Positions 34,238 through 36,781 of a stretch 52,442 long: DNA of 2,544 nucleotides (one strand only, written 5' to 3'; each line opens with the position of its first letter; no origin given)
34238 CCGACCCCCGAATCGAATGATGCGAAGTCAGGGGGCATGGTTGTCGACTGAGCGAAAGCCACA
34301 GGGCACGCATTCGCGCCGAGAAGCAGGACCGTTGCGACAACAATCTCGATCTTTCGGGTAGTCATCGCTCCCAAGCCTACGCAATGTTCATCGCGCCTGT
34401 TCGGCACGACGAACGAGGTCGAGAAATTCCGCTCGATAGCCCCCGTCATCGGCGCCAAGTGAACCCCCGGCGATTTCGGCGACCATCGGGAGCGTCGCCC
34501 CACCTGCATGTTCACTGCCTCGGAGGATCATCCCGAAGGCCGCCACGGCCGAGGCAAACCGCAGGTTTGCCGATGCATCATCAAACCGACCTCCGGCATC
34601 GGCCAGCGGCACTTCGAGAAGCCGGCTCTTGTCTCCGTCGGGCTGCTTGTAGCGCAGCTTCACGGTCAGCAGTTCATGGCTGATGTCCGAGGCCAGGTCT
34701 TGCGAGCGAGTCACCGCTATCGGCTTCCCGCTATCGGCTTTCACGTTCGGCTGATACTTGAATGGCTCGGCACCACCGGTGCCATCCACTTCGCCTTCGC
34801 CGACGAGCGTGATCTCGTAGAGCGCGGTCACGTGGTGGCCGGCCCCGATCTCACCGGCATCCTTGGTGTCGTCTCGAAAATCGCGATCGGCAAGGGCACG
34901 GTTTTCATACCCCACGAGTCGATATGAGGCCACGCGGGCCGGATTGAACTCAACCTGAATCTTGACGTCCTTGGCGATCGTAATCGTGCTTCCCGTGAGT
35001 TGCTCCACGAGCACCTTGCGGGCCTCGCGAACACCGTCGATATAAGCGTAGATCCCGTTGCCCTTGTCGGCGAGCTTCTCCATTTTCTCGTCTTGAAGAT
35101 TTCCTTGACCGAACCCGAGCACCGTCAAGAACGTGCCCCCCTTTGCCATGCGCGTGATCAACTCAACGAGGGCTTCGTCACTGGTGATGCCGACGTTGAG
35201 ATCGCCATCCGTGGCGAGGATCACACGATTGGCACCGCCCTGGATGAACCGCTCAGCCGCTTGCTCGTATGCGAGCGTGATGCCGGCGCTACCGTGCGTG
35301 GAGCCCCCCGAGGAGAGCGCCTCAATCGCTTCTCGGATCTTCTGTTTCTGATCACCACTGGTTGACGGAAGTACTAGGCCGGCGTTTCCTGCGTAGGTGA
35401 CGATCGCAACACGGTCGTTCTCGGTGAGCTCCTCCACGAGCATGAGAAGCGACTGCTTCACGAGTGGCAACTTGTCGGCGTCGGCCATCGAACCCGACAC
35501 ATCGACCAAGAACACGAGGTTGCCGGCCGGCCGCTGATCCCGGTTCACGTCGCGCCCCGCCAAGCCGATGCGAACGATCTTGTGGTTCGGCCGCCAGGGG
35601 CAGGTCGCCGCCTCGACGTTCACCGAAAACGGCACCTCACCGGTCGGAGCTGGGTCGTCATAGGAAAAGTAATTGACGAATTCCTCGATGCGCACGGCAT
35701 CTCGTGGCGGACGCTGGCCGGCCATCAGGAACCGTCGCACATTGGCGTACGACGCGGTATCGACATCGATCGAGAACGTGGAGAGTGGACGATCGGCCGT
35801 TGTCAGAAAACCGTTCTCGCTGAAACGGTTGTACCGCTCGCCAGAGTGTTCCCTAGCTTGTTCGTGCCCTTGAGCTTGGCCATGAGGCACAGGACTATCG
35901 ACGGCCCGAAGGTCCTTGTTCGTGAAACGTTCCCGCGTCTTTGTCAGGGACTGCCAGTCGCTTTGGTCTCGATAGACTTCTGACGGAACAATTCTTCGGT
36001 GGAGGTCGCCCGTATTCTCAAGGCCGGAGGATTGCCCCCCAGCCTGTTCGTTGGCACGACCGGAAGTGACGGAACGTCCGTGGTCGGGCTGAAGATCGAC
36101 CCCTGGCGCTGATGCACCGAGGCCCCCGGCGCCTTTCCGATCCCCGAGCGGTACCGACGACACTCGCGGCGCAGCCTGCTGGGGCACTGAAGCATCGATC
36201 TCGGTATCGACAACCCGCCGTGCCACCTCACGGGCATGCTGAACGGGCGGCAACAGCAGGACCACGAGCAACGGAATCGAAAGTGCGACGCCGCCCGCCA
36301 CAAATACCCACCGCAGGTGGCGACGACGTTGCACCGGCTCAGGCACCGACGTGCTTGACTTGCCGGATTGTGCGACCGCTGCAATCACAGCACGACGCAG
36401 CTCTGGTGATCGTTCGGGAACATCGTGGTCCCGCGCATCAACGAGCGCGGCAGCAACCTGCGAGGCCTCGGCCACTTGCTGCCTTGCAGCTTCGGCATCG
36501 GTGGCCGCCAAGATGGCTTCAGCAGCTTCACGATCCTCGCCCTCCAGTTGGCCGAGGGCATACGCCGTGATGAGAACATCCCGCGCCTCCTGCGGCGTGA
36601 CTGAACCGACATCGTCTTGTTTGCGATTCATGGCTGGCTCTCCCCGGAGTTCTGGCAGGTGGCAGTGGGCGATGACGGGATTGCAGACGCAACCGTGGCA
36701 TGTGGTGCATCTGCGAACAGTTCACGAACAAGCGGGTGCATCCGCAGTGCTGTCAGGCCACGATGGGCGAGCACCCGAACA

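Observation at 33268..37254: ECF sigma / vWA-domain anti-sigma / secreted putative cysteine peptidase operon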

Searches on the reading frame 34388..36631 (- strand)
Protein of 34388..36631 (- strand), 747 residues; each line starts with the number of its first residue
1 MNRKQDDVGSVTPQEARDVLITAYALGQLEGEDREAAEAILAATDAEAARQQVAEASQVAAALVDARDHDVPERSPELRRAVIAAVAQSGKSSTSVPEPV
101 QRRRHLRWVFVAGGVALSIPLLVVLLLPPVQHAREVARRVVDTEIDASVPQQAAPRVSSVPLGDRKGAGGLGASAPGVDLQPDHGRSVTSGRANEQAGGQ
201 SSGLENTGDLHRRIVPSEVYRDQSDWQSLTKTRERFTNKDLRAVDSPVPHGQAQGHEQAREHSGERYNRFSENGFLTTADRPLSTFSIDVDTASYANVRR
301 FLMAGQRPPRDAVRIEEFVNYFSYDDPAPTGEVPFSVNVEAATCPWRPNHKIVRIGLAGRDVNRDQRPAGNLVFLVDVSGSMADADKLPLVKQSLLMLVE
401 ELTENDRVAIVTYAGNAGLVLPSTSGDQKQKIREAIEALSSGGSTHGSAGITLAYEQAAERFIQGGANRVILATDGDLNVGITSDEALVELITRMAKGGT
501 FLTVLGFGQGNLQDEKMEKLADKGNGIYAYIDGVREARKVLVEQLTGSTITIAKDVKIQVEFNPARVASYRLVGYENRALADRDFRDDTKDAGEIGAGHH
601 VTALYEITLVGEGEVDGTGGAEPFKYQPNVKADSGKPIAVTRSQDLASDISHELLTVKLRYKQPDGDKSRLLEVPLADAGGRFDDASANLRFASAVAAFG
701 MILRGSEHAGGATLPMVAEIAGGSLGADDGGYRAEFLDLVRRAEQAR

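Call 3: search_protein_families(library=pfam, proteins=[window:34388-36631:-], max_evalue=1)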
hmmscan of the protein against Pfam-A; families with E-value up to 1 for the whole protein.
window:34388-36631:- (747 aa): 8 families
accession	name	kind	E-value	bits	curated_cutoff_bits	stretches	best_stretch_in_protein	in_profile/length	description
PF12034.13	YfbK_C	-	1.7e-65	221.1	25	1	550-744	4-182/184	Uncharacterized protein YfbK, C-terminal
PF12450.13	vWF_A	-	1.7e-39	134.1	25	1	263-354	3-94/94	von Willebrand factor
PF00092.34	VWA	-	2.6e-19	70.5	23.8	1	371-530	1-160/174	von Willebrand factor type A domain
PF13519.12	VWA_2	-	9.1e-16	58.9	27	1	372-476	1-106/107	von Willebrand factor type A domain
PF13768.12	VWA_3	-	3.2e-11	44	27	1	371-528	2-153/155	von Willebrand factor type A domain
PF04811.21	Sec23_trunk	-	0.0037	17.3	27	1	373-413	7-49/241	Sec23/Sec24 trunk domain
PF05762.20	VWA_CoxE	-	0.011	15.5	26.4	1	364-505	52-185/222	VWA domain containing CoxE-like protein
PF08028.16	Acyl-CoA_dh_2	-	0.14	12.9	22.7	1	14-103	32-119/134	Acyl-CoA dehydrogenase, C-terminal domain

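Call 4: search_protein_families(library=ncbifam, proteins=[window:34388-36631:-], max_evalue=1)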
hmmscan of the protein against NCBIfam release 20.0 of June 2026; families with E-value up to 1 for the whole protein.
window:34388-36631:- (747 aa): 9 families
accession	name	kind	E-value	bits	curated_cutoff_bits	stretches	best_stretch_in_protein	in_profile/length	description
TIGR02442.1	Cob-chelat-sub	hypoth_equivalog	2.1e-14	52.9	779.45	1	280-496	386-604/641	putative cobaltochelatase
TIGR03788.1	marine_srt_targ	equivalog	4.9e-12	45.1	551.65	1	368-561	270-458/629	marine proteobacterial sortase target protein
NF052375.1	antisigma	equivalog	1.3e-10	41.6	100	1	20-140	1-121/217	anti-sigma factor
NF009943.0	PRK13406.1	equivalog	1e-09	37.5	571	1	366-482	398-513/585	magnesium chelatase subunit D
TIGR02031.1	BchD-ChlD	equivalog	7.6e-09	34.8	499.55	1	366-484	419-538/608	magnesium chelatase ATPase subunit D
NF010501.0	PRK13920.1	subfamily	0.00064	19.4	225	1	15-138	3-117/213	putative anti-sigmaE protein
NF047508.1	VWA_BatA_Lepto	exception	0.00095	18.3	380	1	372-489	91-213/315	VWA domain-containing protein BatA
NF047506.1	VWA_BatB_Lepto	exception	0.0046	16.1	350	1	369-425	85-144/324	VWA domain-containing protein BatB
NF033887.1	conj_TraX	equivalog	0.056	13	100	1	83-139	53-109/163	conjugal transfer protein TraX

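Call 33: find_homologous_proteins(query=window:34388-36631:-)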
Query window:34388-36631:- (747 aa): 8000 proteins with E <= 0.001 among 8000 candidates; the best 120 are listed.
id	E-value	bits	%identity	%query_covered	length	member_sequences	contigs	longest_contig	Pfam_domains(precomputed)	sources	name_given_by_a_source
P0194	0.0e+0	1635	100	100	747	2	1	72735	PF12450.14,PF13768.13,PF12034.14,PF00092.35,PF13519.13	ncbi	-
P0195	0.0e+0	1065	71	100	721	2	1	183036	PF12450.14,PF13768.13,PF12034.14,PF00092.35,PF13519.13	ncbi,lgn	-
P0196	0.0e+0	1022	80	70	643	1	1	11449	PF12450.14,PF13768.13,PF12034.14,PF00092.35,PF13519.13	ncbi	-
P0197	8.3e-290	982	67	98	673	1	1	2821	PF12450.14,PF13768.13,PF12034.14,PF00092.35,PF13519.13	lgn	-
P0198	4.6e-289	979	83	65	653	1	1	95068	PF12450.14,PF13768.13,PF12034.14,PF00092.35,PF13519.13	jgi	jgi:Ca-activated chloride channel family protein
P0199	2.0e-264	898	80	70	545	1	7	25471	PF12450.14,PF13768.13,PF12034.14,PF00092.35,PF13519.13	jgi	jgi:Ca-activated chloride channel family protein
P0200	5.0e-263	893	61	99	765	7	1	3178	PF12450.14,PF13768.13,PF12034.14,PF00092.35,PF13519.13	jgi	-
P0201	9.0e-263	892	79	66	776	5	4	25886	PF12450.14,PF13768.13,PF12034.14,PF00092.35,PF13519.13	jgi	jgi:secreted protein with Ig-like and vWFA domain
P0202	4.0e-262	890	-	-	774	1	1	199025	PF12450.14,PF13768.13,PF12034.14,PF00092.35,PF13519.13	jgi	jgi:secreted protein with Ig-like and vWFA domain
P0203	9.9e-252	856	61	98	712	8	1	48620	PF12450.14,PF13768.13,PF12034.14,PF00092.35,PF13519.13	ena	-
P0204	5.4e-251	853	60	98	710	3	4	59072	PF12450.14,PF13768.13,PF12034.14,PF00092.35,PF13519.13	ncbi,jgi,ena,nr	ncbi:MAG: von Willebrand factor type A domain-containing protein [Planctomycetaceae bacterium]|nr:vo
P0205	5.7e-251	853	60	98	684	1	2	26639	PF12450.14,PF13768.13,PF12034.14,PF00092.35,PF13519.13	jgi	-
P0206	6.2e-250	850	60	98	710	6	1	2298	PF12450.14,PF13768.13,PF12034.14,PF00092.35,PF13519.13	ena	-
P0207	7.3e-250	850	60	98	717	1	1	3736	PF12450.14,PF13768.13,PF12034.14,PF00092.35,PF13519.13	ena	-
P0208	1.1e-249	849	58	98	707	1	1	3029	PF12450.14,PF13768.13,PF12034.14,PF00092.35,PF13519.13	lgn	-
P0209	1.2e-249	849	61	98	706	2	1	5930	PF12450.14,PF13768.13,PF12034.14,PF00092.35,PF13519.13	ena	-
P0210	1.4e-249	849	77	65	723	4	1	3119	PF12450.14,PF13768.13,PF12034.14,PF00092.35,PF22618.2,PF13519.13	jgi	jgi:Ca-activated chloride channel family protein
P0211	1.4e-249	849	60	98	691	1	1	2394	PF12450.14,PF13768.13,PF12034.14,PF00092.35,PF13519.13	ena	-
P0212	1.8e-249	848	60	98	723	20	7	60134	PF12450.14,PF13768.13,PF12034.14,PF00092.35,PF13519.13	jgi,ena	jgi:Ca-activated chloride channel family protein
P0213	4.4e-249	847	61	97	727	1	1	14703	PF12450.14,PF13768.13,PF12034.14,PF00092.35,PF13519.13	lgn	-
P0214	1.2e-248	845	61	97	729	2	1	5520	PF12450.14,PF13768.13,PF12034.14,PF00092.35,PF13519.13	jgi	-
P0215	1.7e-247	842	76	65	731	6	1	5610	PF12450.14,PF13768.13,PF12034.14,PF00092.35,PF22618.2,PF13519.13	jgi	jgi:secreted protein with Ig-like and vWFA domain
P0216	1.8e-247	842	75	65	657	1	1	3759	PF12450.14,PF13768.13,PF12034.14,PF00092.35,PF13519.13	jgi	jgi:Ca-activated chloride channel family protein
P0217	2.9e-247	841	60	98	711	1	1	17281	PF12450.14,PF13768.13,PF12034.14,PF00092.35,PF13519.13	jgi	jgi:Ca-activated chloride channel family protein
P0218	7.2e-247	840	76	65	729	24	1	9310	PF12450.14,PF13768.13,PF12034.14,PF00092.35,PF22618.2,PF13519.13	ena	-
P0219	6.9e-246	836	59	100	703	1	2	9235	PF12450.14,PF13768.13,PF12034.14,PF00092.35,PF13519.13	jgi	jgi:Ca-activated chloride channel family protein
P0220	7.8e-246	836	58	98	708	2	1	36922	PF12450.14,PF13768.13,PF12034.14,PF00092.35,PF13519.13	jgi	-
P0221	2.0e-245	835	58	98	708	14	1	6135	PF12450.14,PF13768.13,PF12034.14,PF00092.35,PF13519.13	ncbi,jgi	jgi:Ca-activated chloride channel family protein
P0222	3.2e-245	834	74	66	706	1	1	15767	PF12450.14,PF13768.13,PF12034.14,PF00092.35,PF13519.13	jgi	jgi:secreted protein with Ig-like and vWFA domain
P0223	8.0e-245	833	60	97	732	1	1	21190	PF12450.14,PF13768.13,PF12034.14,PF00092.35,PF13519.13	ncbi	ncbi:MAG: von Willebrand factor type A domain-containing protein [Planctomycetaceae bacterium]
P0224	1.9e-244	832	59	98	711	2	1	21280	PF12450.14,PF13768.13,PF12034.14,PF00092.35,PF13519.13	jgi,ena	jgi:Ca-activated chloride channel family protein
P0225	2.7e-244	831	59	98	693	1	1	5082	PF12450.14,PF13768.13,PF12034.14,PF00092.35,PF13519.13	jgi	jgi:secreted protein with Ig-like and vWFA domain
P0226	2.1e-243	828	75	68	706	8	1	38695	PF12450.14,PF13768.13,PF12034.14,PF00092.35,PF13519.13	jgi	-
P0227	2.2e-243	828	-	-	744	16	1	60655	PF12450.14,PF13768.13,PF12034.14,PF00092.35,PF13519.13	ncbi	-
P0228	2.7e-243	828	59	98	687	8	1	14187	PF12450.14,PF13768.13,PF12034.14,PF00092.35,PF13519.13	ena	-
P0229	2.9e-243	828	72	69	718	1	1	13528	PF12450.14,PF13768.13,PF12034.14,PF00092.35,PF13519.13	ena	-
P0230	4.3e-243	827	75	66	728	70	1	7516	PF12450.14,PF13768.13,PF12034.14,PF00092.35,PF13519.13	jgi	jgi:Ca-activated chloride channel family protein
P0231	5.3e-243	827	59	97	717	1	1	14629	PF12450.14,PF13768.13,PF12034.14,PF00092.35,PF13519.13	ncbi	ncbi:MAG: von Willebrand factor type A domain-containing protein [Planctomycetota bacterium]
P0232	6.9e-243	826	59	99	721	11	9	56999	PF12450.14,PF13768.13,PF12034.14,PF00092.35,PF13519.13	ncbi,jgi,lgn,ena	jgi:secreted protein with Ig-like and vWFA domain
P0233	8.1e-243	826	76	66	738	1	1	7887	PF12450.14,PF13768.13,PF12034.14,PF00092.35,PF13519.13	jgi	-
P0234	8.7e-243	826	75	65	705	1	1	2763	PF12450.14,PF13768.13,PF12034.14,PF00092.35,PF13519.13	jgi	jgi:secreted protein with Ig-like and vWFA domain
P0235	1.7e-242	825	74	65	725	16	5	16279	PF12450.14,PF13768.13,PF12034.14,PF00092.35,PF13519.13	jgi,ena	jgi:secreted protein with Ig-like and vWFA domain/anti-sigma-K factor RskA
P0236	2.5e-242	825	59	98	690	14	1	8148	PF12450.14,PF13768.13,PF12034.14,PF00092.35,PF13519.13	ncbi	-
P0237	5.7e-242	823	59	98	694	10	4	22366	PF12450.14,PF13768.13,PF12034.14,PF00092.35,PF13519.13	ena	-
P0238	6.3e-242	823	77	66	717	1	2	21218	PF12450.14,PF13768.13,PF12034.14,PF00092.35,PF13519.13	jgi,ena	jgi:Ca-activated chloride channel family protein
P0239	8.0e-242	823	67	76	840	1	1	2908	PF12450.14,PF13768.13,PF12034.14,PF00092.35,PF13519.13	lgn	-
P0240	1.1e-241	822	60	97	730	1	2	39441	PF12450.14,PF13768.13,PF12034.14,PF00092.35,PF13519.13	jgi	jgi:Ca-activated chloride channel family protein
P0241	4.3e-241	821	59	98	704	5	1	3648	PF12450.14,PF13768.13,PF12034.14,PF00092.35,PF13519.13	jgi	jgi:secreted protein with Ig-like and vWFA domain/anti-sigma-K factor RskA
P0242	5.9e-241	820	58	98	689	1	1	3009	PF12450.14,PF13768.13,PF12034.14,PF00092.35,PF13519.13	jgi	-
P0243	6.7e-241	820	59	97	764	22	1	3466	PF12450.14,PF13768.13,PF12034.14,PF00092.35,PF22618.2,PF13519.13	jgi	jgi:secreted protein with Ig-like and vWFA domain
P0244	8.2e-241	820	59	97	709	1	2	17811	PF12450.14,PF13768.13,PF12034.14,PF00092.35,PF13519.13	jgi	jgi:secreted protein with Ig-like and vWFA domain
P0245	1.4e-240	819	59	98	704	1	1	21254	PF12450.14,PF13768.13,PF12034.14,PF00092.35,PF13519.13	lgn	-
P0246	1.8e-240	818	59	98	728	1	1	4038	PF12450.14,PF13768.13,PF12034.14,PF00092.35,PF22618.2,PF13519.13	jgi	jgi:Ca-activated chloride channel family protein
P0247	8.3e-240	816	75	67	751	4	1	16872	PF12450.14,PF13768.13,PF12034.14,PF00092.35,PF13519.13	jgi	jgi:secreted protein with Ig-like and vWFA domain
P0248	2.8e-239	815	77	64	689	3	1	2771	PF12450.14,PF13768.13,PF12034.14,PF00092.35,PF13519.13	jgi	-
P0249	4.6e-239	814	58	97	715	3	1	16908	PF12450.14,PF13768.13,PF12034.14,PF00092.35,PF13519.13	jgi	jgi:Ca-activated chloride channel homolog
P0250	4.7e-239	814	78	65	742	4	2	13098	PF12450.14,PF13768.13,PF12034.14,PF00092.35,PF13519.13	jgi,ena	-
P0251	1.9e-238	812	74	66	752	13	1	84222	PF12450.14,PF13768.13,PF12034.14,PF00092.35,PF13519.13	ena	-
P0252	2.5e-237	808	73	66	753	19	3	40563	PF12450.14,PF13768.13,PF12034.14,PF00092.35,PF13519.13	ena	-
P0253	2.7e-237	808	55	97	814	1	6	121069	PF12450.14,PF13768.13,PF12034.14,PF00092.35,PF13519.13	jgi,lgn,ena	-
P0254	1.1e-236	806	73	64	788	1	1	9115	PF12450.14,PF13768.13,PF12034.14,PF00092.35,PF13519.13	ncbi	ncbi:MAG: von Willebrand factor type A domain-containing protein [Planctomycetaceae bacterium]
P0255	1.2e-236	806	57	98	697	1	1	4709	PF12450.14,PF13768.13,PF12034.14,PF00092.35,PF13519.13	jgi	-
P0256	1.7e-236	805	76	64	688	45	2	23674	PF12450.14,PF13768.13,PF12034.14,PF00092.35,PF13519.13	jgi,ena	jgi:Ca-activated chloride channel family protein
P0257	1.7e-236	805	57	98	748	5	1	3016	PF12450.14,PF13768.13,PF12034.14,PF00092.35,PF13519.13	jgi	-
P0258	2.7e-236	805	58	98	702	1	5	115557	PF12450.14,PF13768.13,PF12034.14,PF00092.35,PF13519.13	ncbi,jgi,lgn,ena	-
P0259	6.1e-236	803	76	64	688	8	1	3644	PF12450.14,PF13768.13,PF12034.14,PF00092.35,PF13519.13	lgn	-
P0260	1.1e-235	803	-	-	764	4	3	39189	PF12450.14,PF13768.13,PF12034.14,PF00092.35,PF13519.13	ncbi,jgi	jgi:Ca-activated chloride channel family protein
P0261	7.7e-235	800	75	64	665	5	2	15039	PF12450.14,PF13768.13,PF12034.14,PF00092.35,PF13519.13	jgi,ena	-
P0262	1.4e-234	799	72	67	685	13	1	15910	PF12450.14,PF13768.13,PF12034.14,PF00092.35,PF13519.13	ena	-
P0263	1.7e-234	799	57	98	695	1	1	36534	PF12450.14,PF13768.13,PF12034.14,PF00092.35,PF13519.13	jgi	jgi:Ca-activated chloride channel homolog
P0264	2.3e-234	798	57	98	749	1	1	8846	PF12450.14,PF13768.13,PF12034.14,PF00092.35,PF13519.13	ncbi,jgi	jgi:secreted protein with Ig-like and vWFA domain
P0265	3.5e-234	798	56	100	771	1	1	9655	PF12450.14,PF13768.13,PF12034.14,PF00092.35,PF13519.13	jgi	jgi:Ca-activated chloride channel homolog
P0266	7.2e-234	797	56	98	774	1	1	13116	PF12450.14,PF13768.13,PF12034.14,PF00092.35,PF13519.13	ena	-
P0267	1.8e-233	795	73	65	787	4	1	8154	PF12450.14,PF13768.13,PF12034.14,PF00092.35,PF13519.13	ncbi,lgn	-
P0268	1.9e-233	795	71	69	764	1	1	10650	PF12450.14,PF13768.13,PF12034.14,PF00092.35,PF13519.13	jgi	jgi:Ca-activated chloride channel family protein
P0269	2.4e-233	795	57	98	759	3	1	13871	PF12450.14,PF13768.13,PF12034.14,PF00092.35,PF13519.13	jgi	jgi:Ca-activated chloride channel family protein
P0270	3.6e-233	794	58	98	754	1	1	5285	PF12450.14,PF13768.13,PF12034.14,PF00092.35,PF13519.13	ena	-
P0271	3.6e-233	794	74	65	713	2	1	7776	PF12450.14,PF13768.13,PF12034.14,PF00092.35,PF13519.13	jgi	jgi:Mg-chelatase subunit ChlD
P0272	5.0e-233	794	58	98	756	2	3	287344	PF12450.14,PF13768.13,PF12034.14,PF00092.35,PF13519.13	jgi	jgi:Ca-activated chloride channel homolog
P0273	1.0e-232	793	70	68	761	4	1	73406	PF12450.14,PF13768.13,PF12034.14,PF00092.35,PF13519.13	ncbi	-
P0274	1.2e-232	793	57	98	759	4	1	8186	PF12450.14,PF13768.13,PF12034.14,PF00092.35,PF13519.13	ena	-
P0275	1.4e-232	792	71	68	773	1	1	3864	PF12450.14,PF13768.13,PF12034.14,PF00092.35,PF13519.13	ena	-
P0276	1.7e-232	792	71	68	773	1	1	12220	PF12450.14,PF13768.13,PF12034.14,PF00092.35,PF13519.13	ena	-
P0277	1.8e-232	792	73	66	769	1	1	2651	PF12450.14,PF13768.13,PF12034.14,PF00092.35,PF13519.13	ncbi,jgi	jgi:Ca-activated chloride channel family protein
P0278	2.2e-232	792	-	-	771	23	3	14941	PF12450.14,PF13768.13,PF12034.14,PF00092.35,PF13519.13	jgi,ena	jgi:Ca-activated chloride channel family protein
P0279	2.8e-232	791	76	66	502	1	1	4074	PF12450.14,PF13768.13,PF12034.14,PF00092.35,PF13519.13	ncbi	ncbi:MAG: hypothetical protein RLZZ440_123, partial [Planctomycetota bacterium]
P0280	3.5e-232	791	70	69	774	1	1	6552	PF12450.14,PF13768.13,PF12034.14,PF00092.35,PF13519.13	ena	-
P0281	3.8e-232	791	76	64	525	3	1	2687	PF12450.14,PF13768.13,PF12034.14,PF00092.35,PF13519.13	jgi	jgi:Ca-activated chloride channel family protein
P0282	4.0e-232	791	57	99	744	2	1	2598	PF12450.14,PF13768.13,PF12034.14,PF00092.35,PF13519.13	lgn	-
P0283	4.2e-232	791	57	98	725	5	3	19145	PF12450.14,PF13768.13,PF12034.14,PF00092.35,PF13519.13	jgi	jgi:Ca-activated chloride channel family protein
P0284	5.5e-232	790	73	65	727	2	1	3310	PF12450.14,PF13768.13,PF12034.14,PF00092.35,PF13519.13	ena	-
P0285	5.5e-232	790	77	65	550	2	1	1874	PF12450.14,PF13768.13,PF12034.14,PF00092.35,PF13519.13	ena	-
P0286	6.0e-232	790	77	65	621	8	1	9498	PF12450.14,PF13768.13,PF12034.14,PF00092.35,PF13519.13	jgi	jgi:Ca-activated chloride channel family protein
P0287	8.1e-232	790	77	65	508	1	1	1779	PF12450.14,PF13768.13,PF12034.14,PF00092.35,PF13519.13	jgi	jgi:Ca-activated chloride channel family protein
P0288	1.2e-231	789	57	98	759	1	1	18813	PF12450.14,PF13768.13,PF12034.14,PF00092.35,PF13519.13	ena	-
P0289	1.2e-231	789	57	98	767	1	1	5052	PF12450.14,PF13768.13,PF12034.14,PF00092.35,PF13519.13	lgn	-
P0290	1.3e-231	789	57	98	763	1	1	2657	PF12450.14,PF13768.13,PF12034.14,PF00092.35,PF13519.13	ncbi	-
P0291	1.4e-231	789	57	98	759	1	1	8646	PF12450.14,PF13768.13,PF12034.14,PF00092.35,PF13519.13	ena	-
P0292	1.5e-231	789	56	98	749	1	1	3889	PF12450.14,PF13768.13,PF12034.14,PF00092.35,PF13519.13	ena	-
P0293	1.6e-231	789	72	65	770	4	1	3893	PF12450.14,PF13768.13,PF12034.14,PF00092.35,PF13519.13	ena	-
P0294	1.7e-231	789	57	98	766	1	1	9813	PF12450.14,PF13768.13,PF12034.14,PF00092.35,PF13519.13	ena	-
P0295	1.7e-231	789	56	98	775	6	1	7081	PF12450.14,PF13768.13,PF12034.14,PF00092.35,PF13519.13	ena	-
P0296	2.0e-231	789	70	69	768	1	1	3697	PF12450.14,PF13768.13,PF12034.14,PF00092.35,PF13519.13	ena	-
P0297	2.2e-231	788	71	68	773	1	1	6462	PF12450.14,PF13768.13,PF12034.14,PF00092.35,PF13519.13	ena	-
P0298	2.3e-231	788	53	98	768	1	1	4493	PF12450.14,PF13768.13,PF12034.14,PF00092.35,PF13519.13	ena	-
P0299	2.4e-231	788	57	99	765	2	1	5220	PF12450.14,PF13768.13,PF12034.14,PF00092.35,PF13519.13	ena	-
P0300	2.7e-231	788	57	98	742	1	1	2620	PF12450.14,PF13768.13,PF12034.14,PF00092.35,PF13519.13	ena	-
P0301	3.0e-231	788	55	98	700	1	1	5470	PF12450.14,PF13768.13,PF12034.14,PF00092.35,PF13519.13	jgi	jgi:Ca-activated chloride channel family protein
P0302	3.1e-231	788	56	98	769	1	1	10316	PF12450.14,PF13768.13,PF12034.14,PF00092.35,PF13519.13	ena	-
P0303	3.2e-231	788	57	98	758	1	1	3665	PF12450.14,PF13768.13,PF12034.14,PF00092.35,PF13519.13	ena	-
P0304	3.4e-231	788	54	98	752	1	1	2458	PF12450.14,PF13768.13,PF12034.14,PF00092.35,PF13519.13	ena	-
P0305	3.7e-231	788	70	68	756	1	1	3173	PF12450.14,PF13768.13,PF12034.14,PF00092.35,PF13519.13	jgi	jgi:secreted protein with Ig-like and vWFA domain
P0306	4.0e-231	788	57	98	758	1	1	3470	PF12450.14,PF13768.13,PF12034.14,PF00092.35,PF13519.13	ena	-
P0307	4.7e-231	787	71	68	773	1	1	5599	PF12450.14,PF13768.13,PF12034.14,PF00092.35,PF13519.13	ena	-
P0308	6.7e-231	787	57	98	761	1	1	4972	PF12450.14,PF13768.13,PF12034.14,PF00092.35,PF13519.13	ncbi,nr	ncbi:MAG: VWA domain-containing protein [Planctomycetia bacterium]|nr:VWA domain-containing protein 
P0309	7.4e-231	787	56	98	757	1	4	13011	PF12450.14,PF13768.13,PF12034.14,PF00092.35,PF13519.13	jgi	-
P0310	8.3e-231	787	56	98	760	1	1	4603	PF12450.14,PF13768.13,PF12034.14,PF00092.35,PF13519.13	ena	-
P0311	9.0e-231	786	72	66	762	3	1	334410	PF12450.14,PF13768.13,PF12034.14,PF00092.35,PF13519.13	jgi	jgi:Ca-activated chloride channel homolog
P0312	1.0e-230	786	73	65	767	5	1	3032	PF12450.14,PF13768.13,PF12034.14,PF00092.35,PF13519.13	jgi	jgi:Ca-activated chloride channel family protein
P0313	1.1e-230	786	71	70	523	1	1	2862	PF12450.14,PF13768.13,PF12034.14,PF00092.35,PF13519.13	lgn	-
